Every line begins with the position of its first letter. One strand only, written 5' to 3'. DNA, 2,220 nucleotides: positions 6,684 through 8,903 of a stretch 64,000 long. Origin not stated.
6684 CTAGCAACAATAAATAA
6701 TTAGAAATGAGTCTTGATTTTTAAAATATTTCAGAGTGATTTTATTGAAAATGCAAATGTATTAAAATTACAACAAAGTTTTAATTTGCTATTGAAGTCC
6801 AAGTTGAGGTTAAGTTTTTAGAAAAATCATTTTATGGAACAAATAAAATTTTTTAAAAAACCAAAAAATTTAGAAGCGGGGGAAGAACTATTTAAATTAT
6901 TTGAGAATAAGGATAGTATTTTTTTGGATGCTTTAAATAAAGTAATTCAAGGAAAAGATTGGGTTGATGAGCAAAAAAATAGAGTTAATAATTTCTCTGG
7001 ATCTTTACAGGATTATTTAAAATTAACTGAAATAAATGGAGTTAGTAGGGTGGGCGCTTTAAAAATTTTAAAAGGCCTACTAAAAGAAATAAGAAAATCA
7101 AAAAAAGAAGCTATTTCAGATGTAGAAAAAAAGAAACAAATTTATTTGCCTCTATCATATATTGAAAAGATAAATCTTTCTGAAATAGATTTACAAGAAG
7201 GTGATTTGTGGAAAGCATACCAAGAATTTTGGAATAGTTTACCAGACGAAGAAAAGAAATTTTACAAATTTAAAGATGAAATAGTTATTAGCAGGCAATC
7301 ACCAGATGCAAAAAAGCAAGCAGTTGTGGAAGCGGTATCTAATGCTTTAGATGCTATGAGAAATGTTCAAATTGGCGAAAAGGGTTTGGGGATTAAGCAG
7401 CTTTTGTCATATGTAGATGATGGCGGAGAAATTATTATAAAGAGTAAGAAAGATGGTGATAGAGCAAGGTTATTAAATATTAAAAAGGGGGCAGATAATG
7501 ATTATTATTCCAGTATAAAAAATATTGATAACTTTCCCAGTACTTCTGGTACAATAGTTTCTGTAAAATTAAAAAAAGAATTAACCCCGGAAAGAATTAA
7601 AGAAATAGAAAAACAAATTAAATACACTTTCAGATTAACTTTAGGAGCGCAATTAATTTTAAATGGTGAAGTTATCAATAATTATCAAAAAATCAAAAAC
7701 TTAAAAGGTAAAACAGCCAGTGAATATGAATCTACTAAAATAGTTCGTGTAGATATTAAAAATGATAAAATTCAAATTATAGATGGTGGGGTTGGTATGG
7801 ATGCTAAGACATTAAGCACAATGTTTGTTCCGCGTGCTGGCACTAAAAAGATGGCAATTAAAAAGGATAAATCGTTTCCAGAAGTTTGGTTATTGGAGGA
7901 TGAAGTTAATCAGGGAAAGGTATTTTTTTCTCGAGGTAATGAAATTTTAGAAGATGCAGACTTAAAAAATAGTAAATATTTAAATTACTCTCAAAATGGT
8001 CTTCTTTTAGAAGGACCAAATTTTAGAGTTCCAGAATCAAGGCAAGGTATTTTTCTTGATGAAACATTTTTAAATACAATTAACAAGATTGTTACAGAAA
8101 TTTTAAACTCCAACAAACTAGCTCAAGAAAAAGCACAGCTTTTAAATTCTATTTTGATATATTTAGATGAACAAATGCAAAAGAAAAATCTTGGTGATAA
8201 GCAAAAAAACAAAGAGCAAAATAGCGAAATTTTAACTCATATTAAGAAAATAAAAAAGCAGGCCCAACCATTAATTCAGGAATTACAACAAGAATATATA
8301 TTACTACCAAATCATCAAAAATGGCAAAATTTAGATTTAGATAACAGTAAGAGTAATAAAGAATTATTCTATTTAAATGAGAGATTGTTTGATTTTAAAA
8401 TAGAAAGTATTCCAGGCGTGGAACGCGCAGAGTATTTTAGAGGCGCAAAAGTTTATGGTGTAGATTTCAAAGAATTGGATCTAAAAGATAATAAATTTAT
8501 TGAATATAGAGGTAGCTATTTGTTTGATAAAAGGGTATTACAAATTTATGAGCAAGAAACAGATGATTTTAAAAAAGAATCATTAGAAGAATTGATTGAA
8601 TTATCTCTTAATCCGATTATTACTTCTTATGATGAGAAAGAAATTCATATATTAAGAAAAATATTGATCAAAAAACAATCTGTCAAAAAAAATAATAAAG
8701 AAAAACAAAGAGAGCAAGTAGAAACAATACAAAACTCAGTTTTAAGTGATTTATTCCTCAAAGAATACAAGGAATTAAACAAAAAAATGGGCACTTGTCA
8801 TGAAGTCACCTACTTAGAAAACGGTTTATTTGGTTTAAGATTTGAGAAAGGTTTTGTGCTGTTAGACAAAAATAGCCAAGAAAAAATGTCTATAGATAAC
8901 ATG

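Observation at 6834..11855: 1673-aa giant protein joining two GHKL/Bergerat ATPase-like modules, a tandem repeat array and a C-terminal HExxH motif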

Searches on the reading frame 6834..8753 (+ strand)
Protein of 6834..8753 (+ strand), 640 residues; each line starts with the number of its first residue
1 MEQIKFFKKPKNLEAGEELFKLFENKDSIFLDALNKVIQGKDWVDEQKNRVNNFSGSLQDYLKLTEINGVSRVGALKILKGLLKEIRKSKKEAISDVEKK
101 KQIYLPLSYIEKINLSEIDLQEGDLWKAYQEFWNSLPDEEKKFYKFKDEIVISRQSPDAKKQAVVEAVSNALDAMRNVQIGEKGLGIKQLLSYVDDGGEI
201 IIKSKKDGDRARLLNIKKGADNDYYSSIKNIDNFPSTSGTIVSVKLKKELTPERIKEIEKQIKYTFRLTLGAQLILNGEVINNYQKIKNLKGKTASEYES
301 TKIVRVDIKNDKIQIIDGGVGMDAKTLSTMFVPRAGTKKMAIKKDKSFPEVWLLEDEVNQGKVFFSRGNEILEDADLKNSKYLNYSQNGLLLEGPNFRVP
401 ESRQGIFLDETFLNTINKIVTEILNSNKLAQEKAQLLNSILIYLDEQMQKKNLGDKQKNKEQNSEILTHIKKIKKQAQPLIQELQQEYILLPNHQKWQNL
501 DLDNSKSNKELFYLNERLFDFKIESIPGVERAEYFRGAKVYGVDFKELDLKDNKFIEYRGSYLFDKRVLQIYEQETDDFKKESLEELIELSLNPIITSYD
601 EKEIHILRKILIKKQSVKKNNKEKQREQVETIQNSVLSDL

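Call 24: find_homologous_proteins(query=window:6834-8753:+, max_evalue=0.01)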
Query window:6834-8753:+ (640 aa): 2 proteins with E <= 0.01 among 8000 candidates.
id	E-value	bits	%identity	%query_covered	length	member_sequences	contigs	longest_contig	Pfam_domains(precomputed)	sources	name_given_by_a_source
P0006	8.5e-203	693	54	99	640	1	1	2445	-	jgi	jgi:hypothetical protein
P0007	1.0e-87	313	40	71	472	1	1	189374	-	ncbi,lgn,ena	-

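Call 26: find_encoding_contigs(protein=P0007, flank=10000)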
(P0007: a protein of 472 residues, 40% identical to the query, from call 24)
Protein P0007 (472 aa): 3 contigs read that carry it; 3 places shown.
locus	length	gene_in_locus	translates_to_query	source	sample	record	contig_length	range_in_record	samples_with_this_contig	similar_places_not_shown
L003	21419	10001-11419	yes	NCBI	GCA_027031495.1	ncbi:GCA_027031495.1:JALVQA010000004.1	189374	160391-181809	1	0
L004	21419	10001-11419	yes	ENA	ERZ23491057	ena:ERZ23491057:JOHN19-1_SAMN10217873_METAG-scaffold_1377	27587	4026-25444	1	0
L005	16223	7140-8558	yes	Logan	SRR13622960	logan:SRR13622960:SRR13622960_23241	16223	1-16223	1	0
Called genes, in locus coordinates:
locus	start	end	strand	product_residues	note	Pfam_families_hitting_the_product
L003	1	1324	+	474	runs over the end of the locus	PF00883:Peptidase_M17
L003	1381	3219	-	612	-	-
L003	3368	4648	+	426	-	PF00675:Peptidase_M16, PF05193:Peptidase_M16_C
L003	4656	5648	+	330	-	PF01594:AI-2E_transport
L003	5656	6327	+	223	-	PF00590:TP_methylase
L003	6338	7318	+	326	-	-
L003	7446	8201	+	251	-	PF01209:Ubie_methyltran, PF13489:Methyltransf_23, PF07021:MetW (weak), PF13847:Methyltransf_31, PF08241:Methyltransf_11, PF08242:Methyltransf_12, PF13649:Methyltransf_25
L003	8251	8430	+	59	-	-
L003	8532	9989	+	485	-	PF00133:tRNA-synt_1, PF01406:tRNA-synt_1e, PF09334:tRNA-synt_1g, PF00133:tRNA-synt_1, PF01406:tRNA-synt_1e (weak), PF19303:Anticodon_3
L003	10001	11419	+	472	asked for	-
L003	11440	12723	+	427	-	-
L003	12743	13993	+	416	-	-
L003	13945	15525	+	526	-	-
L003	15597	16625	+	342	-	PF00953:Glycos_transf_4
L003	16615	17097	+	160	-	PF02643:DUF192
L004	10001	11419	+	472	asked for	-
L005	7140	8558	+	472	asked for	-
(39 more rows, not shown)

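Call 27: find_encoding_contigs(protein=P0006, flank=10000)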
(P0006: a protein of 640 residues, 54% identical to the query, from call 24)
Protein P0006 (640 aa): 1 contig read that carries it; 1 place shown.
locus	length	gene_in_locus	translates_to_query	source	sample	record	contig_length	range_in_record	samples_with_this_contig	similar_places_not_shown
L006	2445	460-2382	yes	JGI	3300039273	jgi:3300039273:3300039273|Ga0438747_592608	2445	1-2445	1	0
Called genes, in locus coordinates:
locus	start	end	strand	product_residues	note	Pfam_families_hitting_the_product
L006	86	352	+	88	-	PF13335:Mg_chelatase_C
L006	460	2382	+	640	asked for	-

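Call 31: search_solved_structures(query=A1, max_evalue=10, show_alignments=3)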
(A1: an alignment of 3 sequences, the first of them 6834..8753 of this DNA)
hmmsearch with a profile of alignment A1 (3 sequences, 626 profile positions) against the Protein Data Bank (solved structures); distinct sequences matched with E-value up to 10: 1.
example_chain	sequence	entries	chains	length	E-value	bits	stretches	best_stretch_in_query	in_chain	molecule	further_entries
3zxo_A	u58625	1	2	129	3.9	8.9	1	297-322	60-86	REDOX SENSOR HISTIDINE KINASE RESPONSE REGULATOR DEVS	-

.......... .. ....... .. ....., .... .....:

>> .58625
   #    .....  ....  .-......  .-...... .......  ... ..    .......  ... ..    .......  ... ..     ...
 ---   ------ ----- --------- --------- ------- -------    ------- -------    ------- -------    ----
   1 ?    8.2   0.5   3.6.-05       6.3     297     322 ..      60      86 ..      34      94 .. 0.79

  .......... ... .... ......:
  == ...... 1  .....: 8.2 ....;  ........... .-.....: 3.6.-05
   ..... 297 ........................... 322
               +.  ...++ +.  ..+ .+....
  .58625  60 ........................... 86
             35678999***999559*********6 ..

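Call 37: find_related_loci(query=A1, collection=genome_contigs, flank=10000)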
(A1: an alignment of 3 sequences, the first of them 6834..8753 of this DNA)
Query A1 (640 aa) in genome_contigs; peptide patterns used: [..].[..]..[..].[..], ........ (x = any residue, [..] = any of these).
321 stretches matched a pattern; 1 encode a relative of the query (tblastn E <= 1e-3); 1 distinct loci.
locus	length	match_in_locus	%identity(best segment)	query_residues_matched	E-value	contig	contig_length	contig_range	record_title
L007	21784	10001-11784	40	7-600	3e-105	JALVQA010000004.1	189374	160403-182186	MAG: Candidatus Moraniibacteriota bacterium isolate A3_metabat2_scaf2bin.005 A3_NODE_12_length_189374_cov_4.020634, whol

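Call 45: predict_structure(alignment_id=A1)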
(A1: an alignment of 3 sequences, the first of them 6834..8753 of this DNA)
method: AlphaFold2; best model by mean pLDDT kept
length: 640 residues; sequences in the alignment: 3
mean_pLDDT: 49.4   pTM: 0.29
mean pLDDT of the five models: 49.4, 44.2, 43.3, 42.5, 41.6
residues with pLDDT >= 90: 2; 70-90: 92; 50-70: 195; < 50: 351
segments of 3 or more residues with pLDDT < 50: 1-13, 91-123, 139-157, 171-189, 205-212, 218-239, 264-271, 282-301, 319-409, 451-454, 485-516, 518-524, 536-538, 548-553, 558-560, 577-582, 591-640
pLDDT, mean of each block of 10 residues (from residue 1): 25 58 80 86 88 83 88 75 68 32 34 37 53 60 41 43 52 38 39 57 46 48 41 43 69 67 45 62 39 33 67 62 38 26 29 29 26 27 25 26 35 59 66 53 57 52 69 73 48 32 30 41 51 51 56 49 62 54 54 33 35 35 42 40
secondary structure, 60 per line:
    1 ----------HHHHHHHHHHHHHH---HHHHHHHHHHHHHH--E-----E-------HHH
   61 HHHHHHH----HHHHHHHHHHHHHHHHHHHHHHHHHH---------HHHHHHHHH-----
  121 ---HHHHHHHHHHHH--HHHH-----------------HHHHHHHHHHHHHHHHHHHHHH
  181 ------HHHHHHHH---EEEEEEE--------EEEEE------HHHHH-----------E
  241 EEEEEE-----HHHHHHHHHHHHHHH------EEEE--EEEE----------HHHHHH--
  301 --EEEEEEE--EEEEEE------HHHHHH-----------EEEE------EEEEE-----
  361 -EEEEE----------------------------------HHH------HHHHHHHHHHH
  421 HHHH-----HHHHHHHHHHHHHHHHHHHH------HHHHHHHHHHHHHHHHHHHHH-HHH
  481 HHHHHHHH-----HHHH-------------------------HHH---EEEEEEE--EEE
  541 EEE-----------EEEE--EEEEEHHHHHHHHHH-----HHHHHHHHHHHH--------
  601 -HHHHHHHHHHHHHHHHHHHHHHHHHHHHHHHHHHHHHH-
elements in order (helices of 4 or more, strands of 3 or more residues): H11-24 H28-41 H58-67 H72-97 H107-115 H124-135 H138-141 H159-180 H187-194 E198-204 E213-217 H224-228 E240-246 H252-266 E273-276 E279-282 H293-298 E303-309 E312-317 H324-329 E341-344 E351-355 E362-366 H410-424 H430-449 H456-476 H478-488 H494-497 E529-535 E538-543 E555-558 E561-565 H566-575 H581-592 H602-639

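Call 69: fold_search(model_id=the predicted structure, library=pdb)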
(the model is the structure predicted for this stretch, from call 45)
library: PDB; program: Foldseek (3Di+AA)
matches with E <= 10: 263; with E <= 0.001: 0
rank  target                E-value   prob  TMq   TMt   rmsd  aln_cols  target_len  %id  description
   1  7t31_C                6.9e-02  0.25  0.07  0.09  16.2       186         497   16  X-ray Structure of Clostridiodies difficile PilW (released 2022-10-19)
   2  7t31_A                9.3e-02  0.20  0.07  0.09  15.1       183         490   15  X-ray Structure of Clostridiodies difficile PilW (released 2022-10-19)
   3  3k0b                  2.3e-01  0.23  0.09  0.14  11.4       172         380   12  Crystal structure of a predicted N6-adenine-specific DNA methylase from Listeria monocytogenes str. 4b F2365 (released 2009-10-13)
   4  7r08_D                4.3e-01  0.06  0.08  0.10  22.8       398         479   12  Abortive infection DNA polymerase Abi-P2 (released 2022-09-07)
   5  8afv_B                6.9e-01  0.41  0.09  0.16   9.1       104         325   12  DaArgC3 - Engineered Formyl Phosphate Reductase with 3 substitutions (S178V, G182V, L233I) (released 2023-04-05)
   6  6hhv_B                6.9e-01  0.11  0.07  0.08  15.9       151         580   15  Structure of T. thermophilus AspRS in Complex with 5'-O-(N-(L-aspartyl)-sulfamoyl)N3-methyluridine (released 2019-12-18)
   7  8afu_B                8.0e-01  0.33  0.09  0.16   9.4       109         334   14  DaArgC - N-acetyl-gamma-glutamyl-phosphate Reductase of Denitrovibrio acetiphilus (released 2023-04-05)
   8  6esq_J                8.9e-01  0.09  0.09  0.14  18.9       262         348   10  Structure of the acetoacetyl-CoA thiolase/HMG-CoA synthase complex from Methanothermococcus thermolithotrophicus soake (released 2018-03-14)
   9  2c5s                  9.3e-01  0.09  0.08  0.13  14.3       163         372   13  Crystal structure of Bacillus anthracis ThiI, a tRNA-modifying enzyme containing the predicted RNA-binding THUMP domain (released 2005-11-30)
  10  1vbk_A                1.0e+00  0.14  0.10  0.17  11.9       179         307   11  Crystal structure of PH1313 from Pyrococcus horikoshii Ot3 (released 2005-04-19)
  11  8afv_D                1.1e+00  0.25  0.09  0.17   8.6       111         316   12  DaArgC3 - Engineered Formyl Phosphate Reductase with 3 substitutions (S178V, G182V, L233I) (released 2023-04-05)
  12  9ec2_C                1.2e+00  0.04  0.08  0.10  16.6       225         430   11  Crystal structure of SAMHD1 dimer bound to an inhibitor obtained from high-throughput chemical tethering to the guanin (released 2025-03-12)
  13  5cnn_B                1.4e+00  0.18  0.06  0.12   6.2       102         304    9  Crystal structure of the EGFR kinase domain mutant I682Q (released 2015-07-29)
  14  8jdi_D                1.5e+00  0.12  0.07  0.12   8.9        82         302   13  Crystal structure of Cas7-AcrIF25 complex (released 2024-05-29)
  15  2iab_B                1.5e+00  0.03  0.05  0.15  15.0       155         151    8  Crystal structure of a protein with FMN-binding split barrel fold (NP_828636.1) from Streptomyces avermitilis at 2.00  (released 2006-09-19)
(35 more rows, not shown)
